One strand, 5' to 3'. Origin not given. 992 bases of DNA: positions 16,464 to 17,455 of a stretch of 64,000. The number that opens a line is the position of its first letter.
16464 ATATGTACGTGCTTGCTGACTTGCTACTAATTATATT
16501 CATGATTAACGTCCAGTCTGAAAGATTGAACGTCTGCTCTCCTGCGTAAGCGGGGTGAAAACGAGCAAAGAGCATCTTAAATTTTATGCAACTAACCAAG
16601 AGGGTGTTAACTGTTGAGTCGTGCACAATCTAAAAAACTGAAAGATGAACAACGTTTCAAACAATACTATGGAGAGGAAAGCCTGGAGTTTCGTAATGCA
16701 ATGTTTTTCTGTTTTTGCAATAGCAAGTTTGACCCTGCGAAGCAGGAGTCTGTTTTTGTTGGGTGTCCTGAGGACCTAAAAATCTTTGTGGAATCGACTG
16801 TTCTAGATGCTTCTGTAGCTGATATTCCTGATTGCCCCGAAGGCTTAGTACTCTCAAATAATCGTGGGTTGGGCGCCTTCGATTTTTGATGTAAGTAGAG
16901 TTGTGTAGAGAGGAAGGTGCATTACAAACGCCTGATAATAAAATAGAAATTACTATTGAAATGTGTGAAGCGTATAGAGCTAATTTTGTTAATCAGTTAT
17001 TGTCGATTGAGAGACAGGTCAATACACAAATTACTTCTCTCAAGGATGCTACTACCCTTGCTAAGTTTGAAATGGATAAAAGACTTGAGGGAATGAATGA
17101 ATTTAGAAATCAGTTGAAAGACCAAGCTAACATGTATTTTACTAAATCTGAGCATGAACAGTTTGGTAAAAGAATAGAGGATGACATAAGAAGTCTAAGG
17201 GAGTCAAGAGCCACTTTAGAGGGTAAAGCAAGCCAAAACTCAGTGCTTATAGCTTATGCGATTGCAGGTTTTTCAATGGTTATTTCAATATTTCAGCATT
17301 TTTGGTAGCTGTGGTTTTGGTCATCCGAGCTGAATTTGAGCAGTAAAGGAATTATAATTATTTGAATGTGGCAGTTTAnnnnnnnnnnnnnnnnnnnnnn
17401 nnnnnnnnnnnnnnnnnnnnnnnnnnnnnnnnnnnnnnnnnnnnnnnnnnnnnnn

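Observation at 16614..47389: Complete tailed-virus structural cluster with no integrase or replication genes in the window: provirus remnant or GTA-like element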

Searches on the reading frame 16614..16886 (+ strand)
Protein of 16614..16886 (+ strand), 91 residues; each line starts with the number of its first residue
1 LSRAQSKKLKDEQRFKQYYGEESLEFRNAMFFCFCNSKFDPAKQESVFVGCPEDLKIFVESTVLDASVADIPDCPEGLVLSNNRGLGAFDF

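Call 21: search_protein_families(library=phrogs, max_evalue=0.01, proteins=[window:16614-16886:+])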
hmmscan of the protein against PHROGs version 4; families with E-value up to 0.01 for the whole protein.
window:16614-16886:+ (91 aa): 0 families

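Call 77: search_protein_families(library=pfam, max_evalue=0.1, proteins=[window:16614-16886:+])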
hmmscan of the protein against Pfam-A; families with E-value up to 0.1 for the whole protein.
window:16614-16886:+ (91 aa): 0 families

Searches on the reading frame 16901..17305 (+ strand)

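Call 21: search_protein_families(library=phrogs, max_evalue=0.01, proteins=[window:16901-17305:+])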
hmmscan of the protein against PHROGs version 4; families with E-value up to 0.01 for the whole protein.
window:16901-17305:+ (135 aa): 0 families

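Call 77: search_protein_families(library=pfam, max_evalue=0.1, proteins=[window:16901-17305:+])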
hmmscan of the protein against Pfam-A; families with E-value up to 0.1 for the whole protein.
window:16901-17305:+ (135 aa): 2 families
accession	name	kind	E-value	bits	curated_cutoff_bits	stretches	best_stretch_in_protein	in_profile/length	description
PF11277.13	Med24_N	-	0.039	12.5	25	1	13-109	112-207/998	Mediator complex subunit 24 N-terminal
PF25764.1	KIF21A_4th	-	0.048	13.8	33.1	1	16-107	67-155/183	KIF21A-like domain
